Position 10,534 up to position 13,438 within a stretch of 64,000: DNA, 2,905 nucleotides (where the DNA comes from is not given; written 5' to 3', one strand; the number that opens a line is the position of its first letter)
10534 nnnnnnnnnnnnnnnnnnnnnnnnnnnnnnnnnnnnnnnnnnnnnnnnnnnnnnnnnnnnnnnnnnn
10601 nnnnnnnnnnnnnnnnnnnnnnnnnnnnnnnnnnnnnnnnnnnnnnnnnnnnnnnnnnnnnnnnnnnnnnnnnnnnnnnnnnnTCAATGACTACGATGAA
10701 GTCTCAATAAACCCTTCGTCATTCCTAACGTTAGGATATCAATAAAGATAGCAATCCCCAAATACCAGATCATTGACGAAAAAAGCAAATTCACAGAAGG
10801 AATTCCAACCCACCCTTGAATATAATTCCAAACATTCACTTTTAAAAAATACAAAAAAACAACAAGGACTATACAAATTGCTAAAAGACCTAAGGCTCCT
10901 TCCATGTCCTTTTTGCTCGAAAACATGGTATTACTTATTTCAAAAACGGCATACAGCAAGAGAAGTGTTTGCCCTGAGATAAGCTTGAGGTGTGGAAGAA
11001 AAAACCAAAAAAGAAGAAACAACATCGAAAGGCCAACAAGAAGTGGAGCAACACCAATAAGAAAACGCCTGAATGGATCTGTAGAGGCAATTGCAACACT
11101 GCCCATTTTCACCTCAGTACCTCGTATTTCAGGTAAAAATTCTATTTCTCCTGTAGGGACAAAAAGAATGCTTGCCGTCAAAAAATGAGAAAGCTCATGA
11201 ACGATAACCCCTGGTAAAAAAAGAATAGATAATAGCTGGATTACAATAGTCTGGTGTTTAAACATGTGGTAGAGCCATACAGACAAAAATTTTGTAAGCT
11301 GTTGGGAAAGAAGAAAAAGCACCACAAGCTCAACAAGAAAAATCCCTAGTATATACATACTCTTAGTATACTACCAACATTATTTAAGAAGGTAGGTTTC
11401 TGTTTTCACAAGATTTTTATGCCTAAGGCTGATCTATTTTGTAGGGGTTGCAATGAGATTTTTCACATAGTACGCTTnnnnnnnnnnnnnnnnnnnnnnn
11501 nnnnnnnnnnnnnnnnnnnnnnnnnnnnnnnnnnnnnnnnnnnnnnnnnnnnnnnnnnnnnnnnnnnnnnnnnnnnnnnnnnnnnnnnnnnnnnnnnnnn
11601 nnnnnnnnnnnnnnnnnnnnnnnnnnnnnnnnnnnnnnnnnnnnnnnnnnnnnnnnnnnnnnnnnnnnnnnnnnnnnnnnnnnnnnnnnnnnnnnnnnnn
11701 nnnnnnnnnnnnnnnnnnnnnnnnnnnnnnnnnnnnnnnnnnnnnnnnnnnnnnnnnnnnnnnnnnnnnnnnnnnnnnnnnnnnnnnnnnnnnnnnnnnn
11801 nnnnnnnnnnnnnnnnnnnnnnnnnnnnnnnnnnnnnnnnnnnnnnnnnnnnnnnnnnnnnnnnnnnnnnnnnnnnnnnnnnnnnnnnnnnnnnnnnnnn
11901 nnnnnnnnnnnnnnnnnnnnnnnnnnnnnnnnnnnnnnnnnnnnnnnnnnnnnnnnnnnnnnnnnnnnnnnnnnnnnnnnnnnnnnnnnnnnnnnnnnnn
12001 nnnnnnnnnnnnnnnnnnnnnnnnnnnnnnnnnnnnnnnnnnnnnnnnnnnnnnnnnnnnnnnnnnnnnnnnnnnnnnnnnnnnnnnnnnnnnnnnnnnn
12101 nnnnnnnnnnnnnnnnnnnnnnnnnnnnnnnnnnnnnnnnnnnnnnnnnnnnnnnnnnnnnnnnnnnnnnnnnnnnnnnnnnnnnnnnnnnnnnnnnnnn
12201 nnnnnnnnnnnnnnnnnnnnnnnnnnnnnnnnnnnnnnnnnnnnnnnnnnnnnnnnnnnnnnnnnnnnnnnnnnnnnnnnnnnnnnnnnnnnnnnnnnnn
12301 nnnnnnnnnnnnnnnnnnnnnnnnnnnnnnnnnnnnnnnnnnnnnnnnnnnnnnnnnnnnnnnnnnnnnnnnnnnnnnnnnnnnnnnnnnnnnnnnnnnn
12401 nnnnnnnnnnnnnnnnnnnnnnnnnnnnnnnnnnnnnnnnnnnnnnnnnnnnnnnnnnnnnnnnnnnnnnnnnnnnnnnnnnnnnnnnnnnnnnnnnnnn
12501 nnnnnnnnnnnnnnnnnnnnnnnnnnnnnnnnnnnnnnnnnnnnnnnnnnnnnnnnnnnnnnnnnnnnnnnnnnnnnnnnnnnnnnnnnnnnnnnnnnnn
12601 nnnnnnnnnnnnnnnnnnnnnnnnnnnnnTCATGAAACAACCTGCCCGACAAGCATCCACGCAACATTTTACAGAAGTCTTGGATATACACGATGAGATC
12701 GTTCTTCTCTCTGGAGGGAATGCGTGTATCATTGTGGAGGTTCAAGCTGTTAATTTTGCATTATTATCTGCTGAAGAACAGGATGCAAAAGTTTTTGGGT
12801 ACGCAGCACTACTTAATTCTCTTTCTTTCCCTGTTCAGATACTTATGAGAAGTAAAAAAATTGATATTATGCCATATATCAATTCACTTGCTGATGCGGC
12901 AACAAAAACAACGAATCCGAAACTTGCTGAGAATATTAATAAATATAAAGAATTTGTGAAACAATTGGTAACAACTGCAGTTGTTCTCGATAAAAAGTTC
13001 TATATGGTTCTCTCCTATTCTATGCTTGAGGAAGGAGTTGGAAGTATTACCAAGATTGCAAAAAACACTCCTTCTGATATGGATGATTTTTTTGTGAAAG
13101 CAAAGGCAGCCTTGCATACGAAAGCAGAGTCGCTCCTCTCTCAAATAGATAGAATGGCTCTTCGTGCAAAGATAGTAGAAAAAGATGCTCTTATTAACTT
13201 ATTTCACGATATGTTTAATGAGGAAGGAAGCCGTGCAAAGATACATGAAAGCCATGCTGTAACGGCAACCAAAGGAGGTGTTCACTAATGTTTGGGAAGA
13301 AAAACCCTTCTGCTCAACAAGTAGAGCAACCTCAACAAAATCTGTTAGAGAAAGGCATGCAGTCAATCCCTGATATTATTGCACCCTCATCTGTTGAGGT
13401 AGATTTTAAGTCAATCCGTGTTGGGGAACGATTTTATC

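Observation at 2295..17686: Gram-positive-type T4SS-like cluster between tRNA-Ser and the dnaN-dnaA origin genes, with no relaxase or coupling protein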

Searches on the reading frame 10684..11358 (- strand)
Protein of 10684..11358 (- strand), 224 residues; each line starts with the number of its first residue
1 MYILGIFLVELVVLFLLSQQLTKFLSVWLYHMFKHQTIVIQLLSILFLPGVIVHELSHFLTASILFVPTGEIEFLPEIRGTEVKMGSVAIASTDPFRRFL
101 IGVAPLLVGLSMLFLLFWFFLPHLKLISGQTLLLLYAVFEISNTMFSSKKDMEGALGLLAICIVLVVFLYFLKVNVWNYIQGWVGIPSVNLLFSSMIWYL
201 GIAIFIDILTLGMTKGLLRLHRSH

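Call 4: search_protein_families(library=pfam, proteins=[window:10684-11358:-], max_evalue=0.01)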
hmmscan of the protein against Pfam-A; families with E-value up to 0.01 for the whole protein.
window:10684-11358:- (224 aa): 0 families

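Call 18: search_protein_families(library=ncbifam, proteins=[window:10684-11358:-], max_evalue=0.01)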
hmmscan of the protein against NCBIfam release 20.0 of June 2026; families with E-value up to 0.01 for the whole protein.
window:10684-11358:- (224 aa): 0 families

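Call 32: search_protein_families(library=pfam, proteins=[window:10684-11358:-], max_evalue=5)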
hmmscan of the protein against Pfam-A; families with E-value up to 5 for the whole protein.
window:10684-11358:- (224 aa): 1 family
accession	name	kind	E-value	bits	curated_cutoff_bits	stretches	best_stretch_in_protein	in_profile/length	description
PF02163.28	Peptidase_M50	-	0.14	12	27.2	1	45-207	4-170/221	Peptidase family M50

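Call 68: find_homologous_proteins(query=window:10684-11358:-, max_evalue=0.001)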
Query window:10684-11358:- (224 aa): 837 proteins with E <= 0.001 among 4182 candidates; the best 120 are listed.
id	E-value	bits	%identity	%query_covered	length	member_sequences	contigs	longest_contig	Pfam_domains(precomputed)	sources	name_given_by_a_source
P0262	7.9e-135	465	100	100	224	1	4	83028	-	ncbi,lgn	-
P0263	5.6e-94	332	72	100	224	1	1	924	-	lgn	-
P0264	2.0e-93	330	70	100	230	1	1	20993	-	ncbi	-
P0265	2.3e-88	314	67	100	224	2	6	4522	-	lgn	-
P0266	1.0e-84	302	67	100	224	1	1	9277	-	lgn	-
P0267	1.2e-84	301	68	99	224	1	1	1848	-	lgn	-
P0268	3.4e-84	300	68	99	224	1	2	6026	-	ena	-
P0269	1.8e-82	294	67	99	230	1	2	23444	-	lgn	-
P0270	3.6e-82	293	67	99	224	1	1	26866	-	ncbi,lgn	ncbi:MAG TPA: hypothetical protein VF189_04690 [Patescibacteria group bacterium]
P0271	4.7e-81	290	67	100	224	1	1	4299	-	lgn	-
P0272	9.3e-67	243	60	94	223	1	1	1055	-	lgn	-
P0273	7.0e-64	234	73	70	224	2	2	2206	-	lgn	-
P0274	1.6e-63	232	55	92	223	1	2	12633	-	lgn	-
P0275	2.2e-63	232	55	100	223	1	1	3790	-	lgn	-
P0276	4.8e-61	224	56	90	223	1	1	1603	-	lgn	-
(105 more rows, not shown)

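Call 69: find_encoding_contigs(protein=P0262, flank=10000, max_places=2)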
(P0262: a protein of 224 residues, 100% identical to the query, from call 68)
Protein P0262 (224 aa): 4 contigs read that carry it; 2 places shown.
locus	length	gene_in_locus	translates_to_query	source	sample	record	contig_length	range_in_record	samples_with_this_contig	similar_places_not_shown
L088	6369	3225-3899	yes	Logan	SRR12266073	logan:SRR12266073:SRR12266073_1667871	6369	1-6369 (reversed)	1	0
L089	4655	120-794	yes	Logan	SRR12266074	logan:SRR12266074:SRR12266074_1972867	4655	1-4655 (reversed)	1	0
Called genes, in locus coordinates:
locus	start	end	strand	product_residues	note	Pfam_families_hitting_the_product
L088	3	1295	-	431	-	?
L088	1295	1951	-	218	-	PF26593:TraC-like (weak)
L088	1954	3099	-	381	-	PF12666:PrgI, PF13620:CarboxypepD_reg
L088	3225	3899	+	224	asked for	-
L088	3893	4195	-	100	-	PF18895:T4SS_pilin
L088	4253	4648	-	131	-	PF18895:T4SS_pilin (weak)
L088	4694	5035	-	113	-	-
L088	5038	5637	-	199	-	PF18895:T4SS_pilin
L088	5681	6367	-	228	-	?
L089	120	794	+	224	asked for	-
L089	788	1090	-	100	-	PF18895:T4SS_pilin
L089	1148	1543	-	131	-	PF18895:T4SS_pilin (weak)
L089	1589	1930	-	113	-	-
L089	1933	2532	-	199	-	PF18895:T4SS_pilin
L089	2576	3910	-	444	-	PF00486:Trans_reg_C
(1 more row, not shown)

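Call 73: search_solved_structures(query=A4, max_evalue=10)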
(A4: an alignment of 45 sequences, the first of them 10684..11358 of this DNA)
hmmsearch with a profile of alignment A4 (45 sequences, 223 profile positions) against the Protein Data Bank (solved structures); distinct sequences matched with E-value up to 10: 1.
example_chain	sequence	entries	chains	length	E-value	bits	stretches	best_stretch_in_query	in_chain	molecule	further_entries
7w7r_A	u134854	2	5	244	0.77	12.5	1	89-120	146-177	Aquaporin 1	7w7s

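Call 81: predict_structure(alignment_id=A4)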
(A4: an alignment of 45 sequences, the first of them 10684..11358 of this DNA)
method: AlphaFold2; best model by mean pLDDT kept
length: 224 residues; sequences in the alignment: 45
mean_pLDDT: 94.3   pTM: 0.88
mean pLDDT of the five models: 94.3, 94.1, 93.8, 93.0, 92.8
residues with pLDDT >= 90: 203; 70-90: 20; 50-70: 0; < 50: 1
segments of 3 or more residues with pLDDT < 50: none
pLDDT, mean of each block of 10 residues (from residue 1): 94 94 94 94 95 97 98 92 90 95 96 97 93 97 90 91 95 95 95 97 98 96 73
secondary structure, 60 per line:
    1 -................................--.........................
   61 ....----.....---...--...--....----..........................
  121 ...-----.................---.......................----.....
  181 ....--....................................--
elements in order: H2-33 H36-64 E69-73 E77-79 E82-84 E87-90 H95-123 H129-145 H149-171 H176-184 H187-222

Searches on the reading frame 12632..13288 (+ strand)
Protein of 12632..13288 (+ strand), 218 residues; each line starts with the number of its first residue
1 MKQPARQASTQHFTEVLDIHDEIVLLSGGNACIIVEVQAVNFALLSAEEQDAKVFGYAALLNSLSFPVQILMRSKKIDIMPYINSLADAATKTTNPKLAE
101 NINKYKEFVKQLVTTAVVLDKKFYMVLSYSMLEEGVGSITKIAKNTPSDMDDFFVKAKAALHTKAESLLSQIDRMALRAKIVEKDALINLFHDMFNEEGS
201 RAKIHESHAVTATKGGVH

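Call 5: search_protein_families(library=pfam, proteins=[window:12632-13288:+], max_evalue=0.01)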
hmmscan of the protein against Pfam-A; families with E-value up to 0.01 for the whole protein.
window:12632-13288:+ (218 aa): 0 families

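Call 18: search_protein_families(library=ncbifam, proteins=[window:12632-13288:+], max_evalue=0.01)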
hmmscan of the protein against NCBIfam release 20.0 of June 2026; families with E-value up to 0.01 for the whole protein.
window:12632-13288:+ (218 aa): 2 families
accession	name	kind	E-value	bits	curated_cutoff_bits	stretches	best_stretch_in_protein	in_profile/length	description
NF045975.1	VirB4_plasma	equivalog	2.2e-07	29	590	1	30-204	128-284/894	Mbov_0397 family ICE element conjugal transfer ATPase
NF041427.1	TrsD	subfamily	0.0017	18.2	200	1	9-196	14-200/201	TrsD/TraD family conjugative transfer protein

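Call 32: search_protein_families(library=pfam, proteins=[window:12632-13288:+], max_evalue=5)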
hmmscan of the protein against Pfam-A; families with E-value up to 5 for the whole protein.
window:12632-13288:+ (218 aa): 3 families
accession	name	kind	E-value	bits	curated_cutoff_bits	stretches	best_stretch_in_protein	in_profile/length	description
PF11130.14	TraC_F_IV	-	0.041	13.3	28.1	1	125-201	118-176/375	TraC protein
PF11594.13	Med28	-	0.072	14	29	1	148-189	48-89/102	Mediator complex subunit 28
PF22338.1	Pyruv_OxRed_insertion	-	0.16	12.6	27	1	136-175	26-63/66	Pyruvate-ferredoxin oxidoreductase, insertion domain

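Call 103: search_solved_structures(query=window:12632-13288:+, max_evalue=10)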
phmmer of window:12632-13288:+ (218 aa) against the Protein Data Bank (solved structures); distinct sequences matched with E-value up to 10: 1.
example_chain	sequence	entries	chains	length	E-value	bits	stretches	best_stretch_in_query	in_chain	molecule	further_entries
3efz_A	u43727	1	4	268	0.18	15.1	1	95-202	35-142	14-3-3 protein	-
